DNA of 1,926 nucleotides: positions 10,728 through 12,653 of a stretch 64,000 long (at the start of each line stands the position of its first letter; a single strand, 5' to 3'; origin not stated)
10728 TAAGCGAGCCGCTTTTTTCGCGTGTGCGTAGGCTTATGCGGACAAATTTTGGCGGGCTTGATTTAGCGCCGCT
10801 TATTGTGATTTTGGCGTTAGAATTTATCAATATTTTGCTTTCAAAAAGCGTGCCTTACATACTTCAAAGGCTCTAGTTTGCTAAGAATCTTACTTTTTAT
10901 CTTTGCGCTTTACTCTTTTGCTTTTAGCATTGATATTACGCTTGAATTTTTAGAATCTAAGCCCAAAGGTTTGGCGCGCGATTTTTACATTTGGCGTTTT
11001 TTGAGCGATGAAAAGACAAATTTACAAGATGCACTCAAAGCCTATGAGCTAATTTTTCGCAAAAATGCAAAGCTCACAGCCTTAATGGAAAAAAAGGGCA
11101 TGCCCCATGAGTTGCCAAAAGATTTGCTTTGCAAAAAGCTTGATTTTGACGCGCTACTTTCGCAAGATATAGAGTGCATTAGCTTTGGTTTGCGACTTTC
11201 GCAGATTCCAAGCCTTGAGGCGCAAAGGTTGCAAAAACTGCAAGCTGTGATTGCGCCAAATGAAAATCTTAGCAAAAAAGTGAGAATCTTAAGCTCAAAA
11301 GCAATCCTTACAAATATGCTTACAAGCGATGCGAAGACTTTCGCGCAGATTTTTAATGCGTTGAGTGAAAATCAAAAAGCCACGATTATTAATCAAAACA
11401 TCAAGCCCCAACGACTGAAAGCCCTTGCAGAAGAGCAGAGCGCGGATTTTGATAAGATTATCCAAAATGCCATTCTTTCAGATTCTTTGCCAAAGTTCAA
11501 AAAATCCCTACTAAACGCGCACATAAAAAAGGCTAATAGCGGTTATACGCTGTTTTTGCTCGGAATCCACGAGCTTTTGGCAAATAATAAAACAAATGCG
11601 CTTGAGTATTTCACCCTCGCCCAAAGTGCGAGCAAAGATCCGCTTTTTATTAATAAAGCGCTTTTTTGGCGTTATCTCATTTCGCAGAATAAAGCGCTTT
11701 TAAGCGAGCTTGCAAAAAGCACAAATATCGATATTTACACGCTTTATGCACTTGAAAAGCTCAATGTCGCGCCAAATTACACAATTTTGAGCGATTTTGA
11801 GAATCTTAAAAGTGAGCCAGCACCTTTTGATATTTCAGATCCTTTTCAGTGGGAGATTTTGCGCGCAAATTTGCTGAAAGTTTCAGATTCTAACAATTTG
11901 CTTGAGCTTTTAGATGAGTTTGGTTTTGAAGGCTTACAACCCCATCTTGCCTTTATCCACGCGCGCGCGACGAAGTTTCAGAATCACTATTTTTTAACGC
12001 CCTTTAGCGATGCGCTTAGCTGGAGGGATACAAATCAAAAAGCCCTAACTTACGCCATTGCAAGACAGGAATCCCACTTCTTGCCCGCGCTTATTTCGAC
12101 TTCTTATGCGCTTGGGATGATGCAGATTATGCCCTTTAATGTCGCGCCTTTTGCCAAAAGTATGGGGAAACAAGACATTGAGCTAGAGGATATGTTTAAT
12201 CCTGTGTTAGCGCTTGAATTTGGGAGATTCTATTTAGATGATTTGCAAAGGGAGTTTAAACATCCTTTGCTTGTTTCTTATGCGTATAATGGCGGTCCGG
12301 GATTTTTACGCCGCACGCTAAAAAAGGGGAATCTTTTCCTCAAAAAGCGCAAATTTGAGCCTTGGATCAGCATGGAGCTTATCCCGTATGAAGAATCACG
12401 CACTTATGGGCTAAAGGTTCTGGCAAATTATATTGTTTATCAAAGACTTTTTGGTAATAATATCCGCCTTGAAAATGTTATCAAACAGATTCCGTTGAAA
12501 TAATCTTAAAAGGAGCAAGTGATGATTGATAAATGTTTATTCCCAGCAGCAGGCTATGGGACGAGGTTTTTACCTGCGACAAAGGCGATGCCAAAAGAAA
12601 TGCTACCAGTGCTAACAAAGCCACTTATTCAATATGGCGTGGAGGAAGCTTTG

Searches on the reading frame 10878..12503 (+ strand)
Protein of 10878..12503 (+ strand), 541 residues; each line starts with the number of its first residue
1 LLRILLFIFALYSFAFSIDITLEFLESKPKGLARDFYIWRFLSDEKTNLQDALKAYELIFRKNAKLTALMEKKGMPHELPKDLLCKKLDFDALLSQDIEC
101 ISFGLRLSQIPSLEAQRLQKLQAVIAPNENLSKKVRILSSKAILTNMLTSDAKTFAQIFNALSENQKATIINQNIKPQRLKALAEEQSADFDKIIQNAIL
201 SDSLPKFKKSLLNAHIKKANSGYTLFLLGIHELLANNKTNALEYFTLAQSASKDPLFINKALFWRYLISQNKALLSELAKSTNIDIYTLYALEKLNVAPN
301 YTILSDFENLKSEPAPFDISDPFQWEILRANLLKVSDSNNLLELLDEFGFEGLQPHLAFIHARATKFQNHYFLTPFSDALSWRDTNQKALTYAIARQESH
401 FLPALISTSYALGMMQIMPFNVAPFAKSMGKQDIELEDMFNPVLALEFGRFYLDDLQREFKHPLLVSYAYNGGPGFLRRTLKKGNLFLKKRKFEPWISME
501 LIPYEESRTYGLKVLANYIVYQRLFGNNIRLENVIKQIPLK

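Call 42: search_protein_families(library=pfam, proteins=[window:10878-12503:+], max_evalue=1)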
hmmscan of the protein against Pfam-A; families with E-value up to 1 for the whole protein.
window:10878-12503:+ (541 aa): 4 families
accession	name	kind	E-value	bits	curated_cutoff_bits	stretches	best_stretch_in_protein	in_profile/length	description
PF01464.25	SLT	-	3e-23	82.1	21.3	1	381-483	7-107/117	Transglycosylase SLT domain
PF23984.1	DUF7307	-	0.0089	16.4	27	1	151-188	69-106/129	Pam3 gp33-like protein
PF19111.5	DUF5798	-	0.37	11.5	27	0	171-202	48-81/89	Family of unknown function (DUF5798)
PF14772.11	NYD-SP28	-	0.41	11.1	22.1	1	139-196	16-71/102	Sperm tail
